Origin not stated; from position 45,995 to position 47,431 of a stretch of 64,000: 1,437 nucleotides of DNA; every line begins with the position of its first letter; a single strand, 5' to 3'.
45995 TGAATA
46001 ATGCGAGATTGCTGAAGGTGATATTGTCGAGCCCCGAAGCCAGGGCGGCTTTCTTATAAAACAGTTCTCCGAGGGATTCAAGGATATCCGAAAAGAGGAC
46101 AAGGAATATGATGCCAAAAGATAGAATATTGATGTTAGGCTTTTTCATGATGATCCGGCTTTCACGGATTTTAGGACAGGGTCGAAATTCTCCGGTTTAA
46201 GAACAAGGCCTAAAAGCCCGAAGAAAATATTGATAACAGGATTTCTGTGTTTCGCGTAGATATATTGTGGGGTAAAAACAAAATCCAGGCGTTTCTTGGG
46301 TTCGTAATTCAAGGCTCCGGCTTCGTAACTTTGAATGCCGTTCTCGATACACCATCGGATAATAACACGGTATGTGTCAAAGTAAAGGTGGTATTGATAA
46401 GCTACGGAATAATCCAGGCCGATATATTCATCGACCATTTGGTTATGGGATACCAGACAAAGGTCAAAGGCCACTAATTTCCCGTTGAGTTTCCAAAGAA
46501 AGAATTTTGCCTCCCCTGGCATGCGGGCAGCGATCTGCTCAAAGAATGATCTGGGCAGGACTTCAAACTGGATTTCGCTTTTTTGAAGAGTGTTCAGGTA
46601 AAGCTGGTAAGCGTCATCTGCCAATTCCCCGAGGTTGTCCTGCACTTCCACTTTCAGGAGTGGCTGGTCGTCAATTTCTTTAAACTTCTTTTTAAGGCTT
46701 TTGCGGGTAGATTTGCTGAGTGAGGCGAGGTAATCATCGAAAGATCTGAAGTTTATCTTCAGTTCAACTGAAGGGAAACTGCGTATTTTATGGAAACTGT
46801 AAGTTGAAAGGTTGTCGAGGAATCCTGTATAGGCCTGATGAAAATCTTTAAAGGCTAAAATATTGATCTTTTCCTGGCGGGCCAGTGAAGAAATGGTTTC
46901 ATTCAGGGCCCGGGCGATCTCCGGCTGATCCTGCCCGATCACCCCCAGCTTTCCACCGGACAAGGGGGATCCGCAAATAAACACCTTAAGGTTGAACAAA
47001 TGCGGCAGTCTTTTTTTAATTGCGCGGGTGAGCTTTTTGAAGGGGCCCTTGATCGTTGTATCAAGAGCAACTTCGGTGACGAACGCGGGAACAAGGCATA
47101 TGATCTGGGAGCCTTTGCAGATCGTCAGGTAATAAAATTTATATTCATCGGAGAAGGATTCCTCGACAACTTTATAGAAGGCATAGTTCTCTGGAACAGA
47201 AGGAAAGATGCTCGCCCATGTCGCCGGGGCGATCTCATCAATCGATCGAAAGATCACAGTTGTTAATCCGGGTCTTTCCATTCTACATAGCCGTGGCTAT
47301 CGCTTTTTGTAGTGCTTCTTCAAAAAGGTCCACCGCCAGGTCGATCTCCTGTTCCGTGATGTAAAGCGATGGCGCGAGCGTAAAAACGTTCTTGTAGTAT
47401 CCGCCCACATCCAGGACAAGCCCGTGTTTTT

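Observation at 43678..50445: Visibly lower-GC block encoding an Arn-like set: ArnE/ArnF-like flippase pair, FemAB-like GNAT, class-III aminotransferase, HAD phosphatase, alpha/beta hydrolase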

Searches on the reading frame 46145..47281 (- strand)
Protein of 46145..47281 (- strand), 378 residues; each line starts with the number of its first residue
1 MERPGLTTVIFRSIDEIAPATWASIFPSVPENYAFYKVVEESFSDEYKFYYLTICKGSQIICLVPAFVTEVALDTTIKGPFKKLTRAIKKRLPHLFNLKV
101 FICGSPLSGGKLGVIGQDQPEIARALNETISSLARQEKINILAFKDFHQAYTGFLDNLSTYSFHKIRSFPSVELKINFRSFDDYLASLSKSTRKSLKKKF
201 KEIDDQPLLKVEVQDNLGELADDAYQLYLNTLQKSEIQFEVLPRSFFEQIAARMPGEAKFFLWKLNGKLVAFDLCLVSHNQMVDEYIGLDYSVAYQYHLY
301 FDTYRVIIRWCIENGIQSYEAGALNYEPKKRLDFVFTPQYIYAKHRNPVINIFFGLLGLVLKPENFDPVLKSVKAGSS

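Call 5: search_protein_families(library=pfam, proteins=[window:46145-47281:-], max_evalue=0.01)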
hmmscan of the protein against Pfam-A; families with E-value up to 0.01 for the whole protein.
window:46145-47281:- (378 aa): 2 families
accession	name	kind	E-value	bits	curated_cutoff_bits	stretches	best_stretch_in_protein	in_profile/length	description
PF04339.18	FemAB_like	-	6.3e-21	75.4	27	1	13-324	1-314/369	Peptidogalycan biosysnthesis/recognition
PF13480.13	Acetyltransf_6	-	5.2e-16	59.5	22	1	190-326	1-139/143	Acetyltransferase (GNAT) domain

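Call 6: search_protein_families(library=ncbifam, proteins=[window:46145-47281:-], max_evalue=0.01)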
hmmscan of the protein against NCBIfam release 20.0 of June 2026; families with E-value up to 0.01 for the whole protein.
window:46145-47281:- (378 aa): 1 family
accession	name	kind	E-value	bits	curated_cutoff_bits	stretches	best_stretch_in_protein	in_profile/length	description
NF047883.1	UAcmpLyAlTFemX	equivalog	4.4e-05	22.9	500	1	209-347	183-318/337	UDP-N-acetylmuramoylpentapeptide-lysine N(6)-alanyltransferase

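Call 7: find_homologous_proteins(query=window:46145-47281:-, max_evalue=0.00001)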
Query window:46145-47281:- (378 aa): 132 proteins with E <= 0.00001 among 2818 candidates; the best 120 are listed.
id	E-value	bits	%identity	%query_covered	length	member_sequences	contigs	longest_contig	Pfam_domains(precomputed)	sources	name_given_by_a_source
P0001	1.0e-252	856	100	100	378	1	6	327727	PF13480.14,PF04339.19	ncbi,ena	-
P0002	1.4e-192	658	77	99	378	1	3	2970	PF13480.14,PF04339.19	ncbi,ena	-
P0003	1.5e-188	645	74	99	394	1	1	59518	PF13480.14,PF04339.19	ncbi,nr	ncbi:MAG: GNAT family N-acetyltransferase [Candidatus Omnitrophica bacterium]|nr:GNAT family N-acety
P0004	8.4e-187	639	74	100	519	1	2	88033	PF00892.27,PF13480.14,PF04339.19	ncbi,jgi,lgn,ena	-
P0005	3.2e-184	630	73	100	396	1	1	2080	PF13480.14,PF04339.19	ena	-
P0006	2.3e-176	604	69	100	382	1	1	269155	PF13480.14,PF04339.19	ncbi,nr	ncbi:MAG: GNAT family N-acetyltransferase [Candidatus Omnitrophica bacterium]|nr:GNAT family N-acety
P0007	5.4e-136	472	56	98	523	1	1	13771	PF00892.27,PF13480.14,PF04339.19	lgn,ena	-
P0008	2.9e-131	456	54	97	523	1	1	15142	PF00892.27,PF13480.14,PF04339.19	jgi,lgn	-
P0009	2.9e-130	453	51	99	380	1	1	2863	PF13480.14,PF04339.19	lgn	-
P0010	8.2e-130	451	52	98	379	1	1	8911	PF13480.14,PF04339.19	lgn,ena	-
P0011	2.9e-129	450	54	96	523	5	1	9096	PF00892.27,PF13480.14,PF04339.19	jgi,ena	-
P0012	4.7e-126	439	51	98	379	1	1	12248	PF13480.14,PF04339.19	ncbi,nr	ncbi:MAG: GNAT family N-acetyltransferase [Candidatus Omnitrophica bacterium]|nr:GNAT family N-acety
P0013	5.2e-126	439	52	98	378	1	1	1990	PF13480.14,PF04339.19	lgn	-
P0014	9.7e-126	438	52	96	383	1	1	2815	PF13480.14,PF04339.19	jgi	jgi:hypothetical protein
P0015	2.1e-125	437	51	98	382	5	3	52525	PF13480.14,PF04339.19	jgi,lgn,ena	jgi:predicted N-acyltransferase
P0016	2.2e-125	437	49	99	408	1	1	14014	PF13480.14,PF04339.19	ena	-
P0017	5.0e-125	436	50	98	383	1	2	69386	PF13480.14,PF04339.19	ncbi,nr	ncbi:MAG: GNAT family N-acetyltransferase [Candidatus Omnitrophica bacterium]|nr:GNAT family N-acety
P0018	1.8e-124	434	49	99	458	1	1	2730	PF13480.14,PF04339.19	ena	-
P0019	1.6e-123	431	48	100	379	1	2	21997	PF13480.14,PF04339.19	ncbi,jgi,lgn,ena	-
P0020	3.0e-123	430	52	96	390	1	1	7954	PF13480.14,PF04339.19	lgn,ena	-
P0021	3.5e-122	426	50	99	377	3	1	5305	PF13480.14,PF04339.19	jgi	-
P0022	4.5e-121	423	50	95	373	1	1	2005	PF13480.14,PF04339.19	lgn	-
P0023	5.1e-121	422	50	98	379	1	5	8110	PF13480.14,PF04339.19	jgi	jgi:predicted N-acyltransferase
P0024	5.7e-121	422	47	97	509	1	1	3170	PF00892.27,PF13480.14,PF04339.19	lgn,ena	-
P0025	3.4e-120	420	48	99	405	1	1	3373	PF13480.14,PF04339.19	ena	-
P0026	5.5e-120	419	46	99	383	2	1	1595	PF13480.14,PF04339.19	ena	-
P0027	1.2e-119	418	49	96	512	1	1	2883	PF00892.27,PF13480.14,PF04339.19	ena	-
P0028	2.9e-119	417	47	98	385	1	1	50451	PF13480.14,PF04339.19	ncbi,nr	ncbi:MAG: GNAT family N-acetyltransferase [Candidatus Omnitrophica bacterium]|nr:GNAT family N-acety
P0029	3.1e-119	417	49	99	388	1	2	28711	PF13480.14,PF04339.19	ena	-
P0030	8.0e-119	415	51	96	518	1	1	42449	PF00892.27,PF13480.14,PF04339.19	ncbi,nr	ncbi:MAG: GNAT family N-acetyltransferase [Candidatus Omnitrophica bacterium]|nr:GNAT family N-acety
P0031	2.1e-118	414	50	98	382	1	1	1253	PF13480.14,PF04339.19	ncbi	-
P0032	4.4e-118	413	50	97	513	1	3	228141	PF00892.27,PF13480.14,PF04339.19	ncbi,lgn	-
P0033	1.6e-117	411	46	98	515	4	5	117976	PF00892.27,PF13480.14,PF04339.19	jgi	jgi:predicted N-acyltransferase/multidrug transporter EmrE-like cation transporter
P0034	3.5e-117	410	49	99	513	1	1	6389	PF00892.27,PF13480.14,PF03151.23,PF04339.19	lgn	-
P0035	5.9e-117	409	50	98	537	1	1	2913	PF00892.27,PF13480.14,PF04339.19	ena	-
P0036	1.4e-116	408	49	97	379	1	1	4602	PF13480.14,PF04339.19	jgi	jgi:predicted N-acyltransferase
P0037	1.6e-116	408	48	98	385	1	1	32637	PF13480.14,PF04339.19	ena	-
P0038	3.0e-116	407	47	98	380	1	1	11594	PF13480.14,PF04339.19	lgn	-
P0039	4.7e-116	406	48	96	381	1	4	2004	PF13480.14,PF04339.19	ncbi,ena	-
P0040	7.9e-116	405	48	97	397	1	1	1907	PF13480.14,PF04339.19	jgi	-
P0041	1.0e-115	405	48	98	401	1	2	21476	PF13480.14,PF04339.19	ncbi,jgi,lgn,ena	-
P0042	1.5e-115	404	49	99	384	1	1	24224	PF13480.14,PF04339.19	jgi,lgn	jgi:hypothetical protein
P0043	2.1e-115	404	46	99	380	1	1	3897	PF13480.14,PF04339.19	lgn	-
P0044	3.4e-115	403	47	97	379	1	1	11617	PF13480.14,PF04339.19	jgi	jgi:predicted N-acyltransferase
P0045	7.4e-115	402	49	94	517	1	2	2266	PF00892.27,PF13480.14,PF04339.19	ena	-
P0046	1.2e-114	401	47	98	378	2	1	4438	PF13480.14,PF04339.19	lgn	-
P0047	1.8e-114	401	47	98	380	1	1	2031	PF13480.14,PF04339.19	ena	-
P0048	2.9e-114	400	50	97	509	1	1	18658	PF00892.27,PF13480.14,PF04339.19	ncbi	-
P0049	4.1e-114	400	47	99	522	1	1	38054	PF00892.27,PF13480.14,PF04339.19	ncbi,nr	ncbi:MAG: GNAT family N-acetyltransferase [Candidatus Omnitrophica bacterium]|nr:GNAT family N-acety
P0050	1.8e-113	398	46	98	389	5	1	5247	PF13480.14,PF04339.19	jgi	jgi:predicted N-acyltransferase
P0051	5.8e-113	396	47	97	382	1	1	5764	PF13480.14,PF04339.19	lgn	-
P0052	1.4e-112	395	48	98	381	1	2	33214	PF13480.14,PF04339.19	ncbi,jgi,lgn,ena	ncbi:MAG: GNAT family N-acetyltransferase [Candidatus Omnitrophota bacterium]|jgi:predicted N-acyltr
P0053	4.1e-112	393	46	98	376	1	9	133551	PF13480.14,PF04339.19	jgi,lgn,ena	jgi:predicted N-acyltransferase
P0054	5.4e-112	393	46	96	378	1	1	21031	PF13480.14,PF04339.19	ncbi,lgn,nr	ncbi:MAG: GNAT family N-acetyltransferase [Candidatus Omnitrophica bacterium]|nr:GNAT family N-acety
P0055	5.6e-112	393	47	98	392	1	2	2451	PF13480.14,PF04339.19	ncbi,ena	-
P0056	1.2e-111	392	47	99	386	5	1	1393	PF13480.14,PF04339.19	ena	-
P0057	4.4e-111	390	45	98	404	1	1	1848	PF13480.14,PF04339.19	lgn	-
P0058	1.4e-110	388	45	98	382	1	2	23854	PF13480.14,PF04339.19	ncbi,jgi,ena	-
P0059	6.5e-109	383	45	97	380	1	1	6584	PF13480.14,PF04339.19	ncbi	-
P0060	9.2e-109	382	45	99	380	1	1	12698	PF13480.14,PF04339.19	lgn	-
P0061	6.6e-108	379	46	98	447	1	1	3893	PF13480.14,PF04339.19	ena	-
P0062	9.9e-108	379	45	100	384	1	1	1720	PF13480.14,PF04339.19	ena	-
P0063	1.0e-107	379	45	99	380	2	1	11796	PF13480.14,PF04339.19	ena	-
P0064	3.1e-107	377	44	98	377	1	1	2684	PF13480.14,PF04339.19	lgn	-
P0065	7.1e-107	376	45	100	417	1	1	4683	PF13480.14,PF04339.19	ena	-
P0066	1.1e-106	375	45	98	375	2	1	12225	PF13480.14,PF04339.19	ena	-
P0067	1.7e-106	375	45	99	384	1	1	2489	PF13480.14,PF04339.19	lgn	-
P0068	7.1e-106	373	45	99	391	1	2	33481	PF13480.14,PF04339.19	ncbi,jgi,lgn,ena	-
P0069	2.6e-105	371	44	98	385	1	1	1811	PF13480.14,PF04339.19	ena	-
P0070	3.1e-105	370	45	96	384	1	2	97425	PF13480.14,PF04339.19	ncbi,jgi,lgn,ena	-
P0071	5.5e-105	370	52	81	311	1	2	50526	PF13480.14,PF04339.19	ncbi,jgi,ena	-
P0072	2.1e-104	368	43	98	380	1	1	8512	PF13480.14,PF04339.19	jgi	-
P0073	5.1e-104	366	45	98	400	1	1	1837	PF13480.14,PF04339.19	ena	-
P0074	1.3e-103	365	44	99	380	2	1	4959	PF13480.14,PF04339.19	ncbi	-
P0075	2.5e-103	364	43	97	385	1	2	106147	PF13480.14,PF04339.19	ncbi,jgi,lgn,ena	-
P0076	8.2e-103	363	44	98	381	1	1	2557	PF13480.14,PF04339.19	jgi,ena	-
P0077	8.4e-102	359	43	98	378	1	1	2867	PF13480.14,PF04339.19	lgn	-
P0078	1.4e-101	358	43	100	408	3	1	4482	PF13480.14,PF04339.19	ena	-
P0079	6.7e-101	356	43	98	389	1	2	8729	PF13480.14,PF04339.19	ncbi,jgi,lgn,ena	-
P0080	7.7e-101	356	43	98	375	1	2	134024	PF13480.14,PF04339.19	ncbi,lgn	-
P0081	9.3e-101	356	43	97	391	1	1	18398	PF13480.14,PF04339.19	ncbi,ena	-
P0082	9.6e-101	356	44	98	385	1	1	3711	PF13480.14,PF04339.19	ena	-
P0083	2.8e-100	354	46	89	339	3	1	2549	PF13480.14,PF04339.19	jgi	-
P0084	9.7e-100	352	43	98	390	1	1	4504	PF13480.14,PF04339.19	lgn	-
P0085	1.9e-99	351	43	97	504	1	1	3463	PF00892.27,PF13480.14,PF04339.19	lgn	-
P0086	4.7e-99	350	41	96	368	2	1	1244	PF13480.14,PF04339.19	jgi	-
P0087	5.2e-99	350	43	95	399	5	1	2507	PF13480.14,PF04339.19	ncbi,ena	-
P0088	1.4e-98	349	43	97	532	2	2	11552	PF00892.27,PF13480.14,PF04339.19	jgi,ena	-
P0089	3.4e-98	347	41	98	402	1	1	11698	PF13480.14,PF04339.19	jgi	-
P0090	4.7e-98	347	42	97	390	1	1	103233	PF13480.14,PF04339.19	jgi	-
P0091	9.3e-98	346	43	97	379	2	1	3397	PF13480.14,PF04339.19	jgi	-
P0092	1.8e-96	342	42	98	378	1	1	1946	PF13480.14,PF04339.19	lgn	-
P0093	5.8e-96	340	43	99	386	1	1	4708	PF13480.14,PF04339.19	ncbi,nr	ncbi:MAG: GNAT family N-acetyltransferase [Candidatus Omnitrophica bacterium]|nr:GNAT family N-acety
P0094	2.0e-95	338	41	98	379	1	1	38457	PF13480.14,PF04339.19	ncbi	ncbi:MAG: GNAT family N-acetyltransferase [Candidatus Omnitrophota bacterium]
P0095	5.2e-95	337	42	97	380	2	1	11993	PF13480.14,PF04339.19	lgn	-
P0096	1.1e-94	336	43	99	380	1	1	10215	PF13480.14,PF04339.19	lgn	-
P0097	1.5e-94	335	42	97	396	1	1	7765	PF13480.14,PF04339.19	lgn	-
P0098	2.9e-94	334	42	98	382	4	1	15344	PF13480.14,PF04339.19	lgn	-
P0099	1.2e-93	332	42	97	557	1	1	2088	PF00892.27,PF13480.14,PF04339.19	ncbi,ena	-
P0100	1.4e-93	332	42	98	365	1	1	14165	PF13480.14,PF04339.19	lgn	-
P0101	2.0e-93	332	41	98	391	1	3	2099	PF13480.14,PF04339.19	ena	-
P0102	1.1e-92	329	39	98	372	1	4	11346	PF13480.14,PF04339.19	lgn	-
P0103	3.0e-92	328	41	98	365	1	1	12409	PF13480.14,PF04339.19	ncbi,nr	ncbi:MAG: GNAT family N-acetyltransferase [Candidatus Omnitrophota bacterium]|nr:GNAT family N-acety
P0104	3.1e-92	328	41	98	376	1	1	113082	PF13480.14,PF04339.19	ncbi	ncbi:MAG: GNAT family N-acetyltransferase [Candidatus Omnitrophota bacterium]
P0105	1.9e-91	325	42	97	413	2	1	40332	PF13480.14,PF04339.19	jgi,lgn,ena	-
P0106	2.9e-91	325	46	84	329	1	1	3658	PF13480.14,PF04339.19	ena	-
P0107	5.5e-91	324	40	98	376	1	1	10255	PF13480.14,PF04339.19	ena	-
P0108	5.6e-91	324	40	99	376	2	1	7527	PF13480.14,PF04339.19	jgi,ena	-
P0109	1.3e-85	306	38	97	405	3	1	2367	PF13480.14,PF04339.19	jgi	-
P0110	4.6e-82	294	39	94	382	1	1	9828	PF13480.14,PF04339.19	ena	-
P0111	3.8e-81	291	41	91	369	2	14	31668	PF13480.14,PF04339.19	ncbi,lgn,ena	-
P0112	5.1e-79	284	46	75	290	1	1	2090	PF13480.14,PF04339.19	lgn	-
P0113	1.5e-78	283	47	71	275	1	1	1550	PF13480.14,PF04339.19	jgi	jgi:predicted N-acyltransferase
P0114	6.7e-74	267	36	98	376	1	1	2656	PF13480.14,PF04339.19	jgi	jgi:predicted N-acyltransferase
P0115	6.3e-70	254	34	97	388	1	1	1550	PF13480.14,PF04339.19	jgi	jgi:predicted N-acyltransferase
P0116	7.4e-68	247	53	55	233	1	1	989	PF13480.14,PF04339.19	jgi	-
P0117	6.4e-66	241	36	94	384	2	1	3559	PF13480.14,PF04339.19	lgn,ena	-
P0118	3.6e-57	212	44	65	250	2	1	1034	PF13480.14,PF04339.19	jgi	jgi:predicted N-acyltransferase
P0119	1.7e-45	174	30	95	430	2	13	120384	PF13480.14,PF04339.19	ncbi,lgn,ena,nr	ncbi:MAG: GNAT family N-acetyltransferase [Hyphomicrobiaceae bacterium]|nr:GNAT family N-acetyltrans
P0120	2.3e-42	164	29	93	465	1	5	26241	PF13480.14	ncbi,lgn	-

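Call 8: find_encoding_contigs(protein=P0001, flank=10000, max_places=2)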
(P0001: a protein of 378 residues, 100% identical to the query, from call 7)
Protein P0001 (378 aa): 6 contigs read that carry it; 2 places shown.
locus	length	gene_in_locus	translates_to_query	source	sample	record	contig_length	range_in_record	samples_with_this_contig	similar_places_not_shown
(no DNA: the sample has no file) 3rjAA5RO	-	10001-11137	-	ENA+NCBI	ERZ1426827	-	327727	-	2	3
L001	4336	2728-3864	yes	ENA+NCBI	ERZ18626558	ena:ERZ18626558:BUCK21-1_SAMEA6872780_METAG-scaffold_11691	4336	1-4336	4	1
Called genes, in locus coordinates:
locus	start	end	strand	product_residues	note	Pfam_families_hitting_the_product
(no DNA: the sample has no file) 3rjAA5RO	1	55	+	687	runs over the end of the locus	PF00989:PAS, PF08448:PAS_4, PF13426:PAS_9, PF00512:HisKA, PF02518:HATPase_c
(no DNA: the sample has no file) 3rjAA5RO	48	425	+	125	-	PF00072:Response_reg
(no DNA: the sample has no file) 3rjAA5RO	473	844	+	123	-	PF00072:Response_reg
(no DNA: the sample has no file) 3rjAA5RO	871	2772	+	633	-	-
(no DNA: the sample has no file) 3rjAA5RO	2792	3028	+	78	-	PF09905:VF530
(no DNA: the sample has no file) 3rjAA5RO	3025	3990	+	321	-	PF02156:Glyco_hydro_26 (weak)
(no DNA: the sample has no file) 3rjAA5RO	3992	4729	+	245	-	-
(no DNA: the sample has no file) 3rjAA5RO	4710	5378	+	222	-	PF00072:Response_reg, PF00486:Trans_reg_C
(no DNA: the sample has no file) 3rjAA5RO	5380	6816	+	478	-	PF00672:HAMP, PF00512:HisKA, PF02518:HATPase_c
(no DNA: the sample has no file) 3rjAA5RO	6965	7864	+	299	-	PF12146:Hydrolase_4, PF00561:Abhydrolase_1 (weak), PF12697:Abhydrolase_6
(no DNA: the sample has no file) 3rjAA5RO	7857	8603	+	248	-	PF06888:Put_Phosphatase, PF12710:HAD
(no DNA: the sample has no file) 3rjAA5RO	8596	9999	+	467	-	PF00202:Aminotran_3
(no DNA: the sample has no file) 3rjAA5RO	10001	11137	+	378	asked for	PF04339:FemAB_like, PF13480:Acetyltransf_6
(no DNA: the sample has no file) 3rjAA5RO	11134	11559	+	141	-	PF00892:EamA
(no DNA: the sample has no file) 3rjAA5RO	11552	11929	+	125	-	PF00892:EamA, PF10639:TMEM234 (weak)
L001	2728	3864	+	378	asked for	PF04339:FemAB_like, PF13480:Acetyltransf_6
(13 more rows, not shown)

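Call 9: find_encoding_contigs(protein=P0006, flank=10000, max_places=1)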
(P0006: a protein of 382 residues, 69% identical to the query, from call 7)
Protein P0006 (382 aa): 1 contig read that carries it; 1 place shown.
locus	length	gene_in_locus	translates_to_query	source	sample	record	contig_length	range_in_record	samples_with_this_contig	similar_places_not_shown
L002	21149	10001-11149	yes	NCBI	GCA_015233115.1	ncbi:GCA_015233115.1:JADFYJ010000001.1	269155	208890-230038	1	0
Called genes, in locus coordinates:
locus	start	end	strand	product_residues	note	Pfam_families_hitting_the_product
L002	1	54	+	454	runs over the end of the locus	PF12913:SH3_6, PF05708:Peptidase_C92 (weak), PF00877:NLPC_P60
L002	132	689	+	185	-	PF00440:TetR_N, PF17937:TetR_C_28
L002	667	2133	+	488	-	PF02321:OEP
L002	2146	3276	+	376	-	PF25917:BSH_RND, PF25973:BSH_CzcB (weak), PF25944:Beta-barrel_RND (weak), PF25954:Beta-barrel_RND_2, PF25967:RND-MFP_C, PF25989:YknX_C (weak)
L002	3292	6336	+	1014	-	PF00873:ACR_tran, PF03176:MMPL (weak)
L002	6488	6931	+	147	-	-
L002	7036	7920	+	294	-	PF00561:Abhydrolase_1, PF12146:Hydrolase_4, PF12697:Abhydrolase_6, PF20408:Abhydrolase_11 (faint)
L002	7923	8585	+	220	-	PF06888:Put_Phosphatase, PF12710:HAD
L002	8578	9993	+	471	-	PF00202:Aminotran_3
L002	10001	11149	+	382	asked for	PF04339:FemAB_like, PF13480:Acetyltransf_6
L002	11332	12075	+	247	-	-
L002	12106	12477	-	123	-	PF00892:EamA, PF10639:TMEM234 (weak)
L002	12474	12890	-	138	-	PF10639:TMEM234 (weak), PF00892:EamA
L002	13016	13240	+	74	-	-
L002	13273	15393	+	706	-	PF02922:CBM_48, PF00128:Alpha-amylase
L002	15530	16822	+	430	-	PF02321:OEP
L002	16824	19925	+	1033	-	PF00873:ACR_tran, PF03176:MMPL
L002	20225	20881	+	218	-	PF04140:ICMT, PF04191:PEMT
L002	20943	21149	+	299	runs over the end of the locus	PF01297:ZnuA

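Call 10: find_encoding_contigs(protein=P0032, flank=8000, max_places=1)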
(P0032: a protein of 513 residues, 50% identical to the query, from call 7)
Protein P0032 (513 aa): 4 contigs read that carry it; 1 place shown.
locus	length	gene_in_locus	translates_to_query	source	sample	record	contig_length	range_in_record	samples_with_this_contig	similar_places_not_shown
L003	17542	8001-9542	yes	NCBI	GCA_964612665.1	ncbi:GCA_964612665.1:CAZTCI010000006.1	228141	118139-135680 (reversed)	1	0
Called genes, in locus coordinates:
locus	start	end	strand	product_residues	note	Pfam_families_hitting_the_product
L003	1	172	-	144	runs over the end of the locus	PF00571:CBS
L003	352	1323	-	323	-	PF00884:Sulfatase, PF01663:Phosphodiest, PF01676:Metalloenzyme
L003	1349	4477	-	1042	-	PF00873:ACR_tran, PF03176:MMPL (faint)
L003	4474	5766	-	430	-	PF02321:OEP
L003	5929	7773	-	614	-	PF13231:PMT_2 (weak), PF01522:Polysacc_deac_1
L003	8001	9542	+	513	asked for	PF04339:FemAB_like, PF13480:Acetyltransf_6, PF00892:EamA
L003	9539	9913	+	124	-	PF00892:EamA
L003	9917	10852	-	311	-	PF00491:Arginase (faint)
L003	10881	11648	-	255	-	PF03988:DUF347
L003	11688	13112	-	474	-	PF00202:Aminotran_3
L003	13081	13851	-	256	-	PF00702:Hydrolase (weak), PF06888:Put_Phosphatase, PF12710:HAD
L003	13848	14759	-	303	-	PF12146:Hydrolase_4, PF00561:Abhydrolase_1, PF12697:Abhydrolase_6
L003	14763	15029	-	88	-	PF00550:PP-binding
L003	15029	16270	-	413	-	PF00109:ketoacyl-synt, PF00108:Thiolase_N (faint), PF02801:Ketoacyl-synt_C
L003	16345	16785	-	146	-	-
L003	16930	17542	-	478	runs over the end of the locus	PF00672:HAMP (weak), PF00512:HisKA, PF02518:HATPase_c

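Call 11: find_encoding_contigs(protein=P0053, flank=8000, max_places=1)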
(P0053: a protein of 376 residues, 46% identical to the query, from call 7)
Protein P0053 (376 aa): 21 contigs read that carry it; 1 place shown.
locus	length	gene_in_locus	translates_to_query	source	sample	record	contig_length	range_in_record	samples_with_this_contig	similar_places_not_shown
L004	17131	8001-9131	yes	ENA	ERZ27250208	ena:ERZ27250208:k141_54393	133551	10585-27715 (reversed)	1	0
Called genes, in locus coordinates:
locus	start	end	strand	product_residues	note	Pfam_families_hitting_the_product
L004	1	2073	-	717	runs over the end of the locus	PF12770:CHAT, PF13424:TPR_12 (weak), PF17874:TPR_MalT (weak), PF13424:TPR_12, PF00515:TPR_1 (weak), PF07719:TPR_2 (weak), PF13424:TPR_12, PF13181:TPR_8 (weak), +3 more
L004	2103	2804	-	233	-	PF13490:zf-HC2 (weak)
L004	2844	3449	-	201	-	PF04542:Sigma70_r2 (weak)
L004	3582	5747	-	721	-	PF03030:H_PPase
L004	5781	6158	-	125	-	PF01643:Acyl-ACP_TE, PF13279:4HBT_2, PF03061:4HBT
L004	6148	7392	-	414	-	PF00109:ketoacyl-synt, PF00108:Thiolase_N (faint), PF02801:Ketoacyl-synt_C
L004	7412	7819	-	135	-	PF01842:ACT (faint), PF13291:ACT_4 (faint), PF19571:ACT_8 (weak), PF13840:ACT_7 (faint), PF22629:ACT_AHAS_ss (weak)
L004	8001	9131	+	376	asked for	PF04339:FemAB_like, PF13480:Acetyltransf_6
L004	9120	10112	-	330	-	PF02423:OCD_Mu_crystall, PF01488:Shikimate_DH (weak)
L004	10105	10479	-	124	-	PF06252:GemA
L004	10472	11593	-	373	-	PF01266:DAO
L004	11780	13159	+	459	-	PF02310:B12-binding, PF04055:Radical_SAM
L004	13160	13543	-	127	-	-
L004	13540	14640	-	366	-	PF00850:Hist_deacetyl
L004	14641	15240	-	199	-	PF14512:TM1586_NiRdase (faint), PF00881:Nitroreductase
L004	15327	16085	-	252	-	PF05170:AsmA, PF05359:DUF748, PF13116:YhdP (weak)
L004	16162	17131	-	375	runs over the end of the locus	PF12679:ABC2_membrane_2, PF12698:ABC2_membrane_3, PF01061:ABC2_membrane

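Call 12: find_encoding_contigs(protein=P0104, flank=8000, max_places=1)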
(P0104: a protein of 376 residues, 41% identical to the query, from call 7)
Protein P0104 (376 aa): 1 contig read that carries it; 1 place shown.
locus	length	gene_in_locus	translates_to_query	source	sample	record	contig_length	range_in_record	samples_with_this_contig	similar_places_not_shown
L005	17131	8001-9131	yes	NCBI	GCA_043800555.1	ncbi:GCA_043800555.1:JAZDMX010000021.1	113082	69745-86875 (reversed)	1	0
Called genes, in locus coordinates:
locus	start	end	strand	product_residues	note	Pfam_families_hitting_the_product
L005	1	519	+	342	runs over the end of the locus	PF00924:MS_channel_2nd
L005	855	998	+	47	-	-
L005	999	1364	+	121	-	-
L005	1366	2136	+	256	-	PF00076:RRM_1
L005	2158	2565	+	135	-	PF00472:RF-1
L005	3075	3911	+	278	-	PF01925:TauE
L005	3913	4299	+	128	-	PF07843:DUF1634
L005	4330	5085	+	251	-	-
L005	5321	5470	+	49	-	-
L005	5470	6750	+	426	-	-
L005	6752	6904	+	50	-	-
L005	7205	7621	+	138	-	PF00892:EamA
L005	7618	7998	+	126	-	PF00892:EamA (weak)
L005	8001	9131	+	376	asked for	PF04339:FemAB_like, PF13480:Acetyltransf_6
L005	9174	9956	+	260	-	PF13187:Fer4_9 (faint), PF00037:Fer4 (faint), PF12797:Fer4_2 (faint), PF12837:Fer4_6 (faint), PF13237:Fer4_10 (weak), PF12798:Fer4_3 (faint), PF12838:Fer4_7 (faint), PF13484:Fer4_16 (faint)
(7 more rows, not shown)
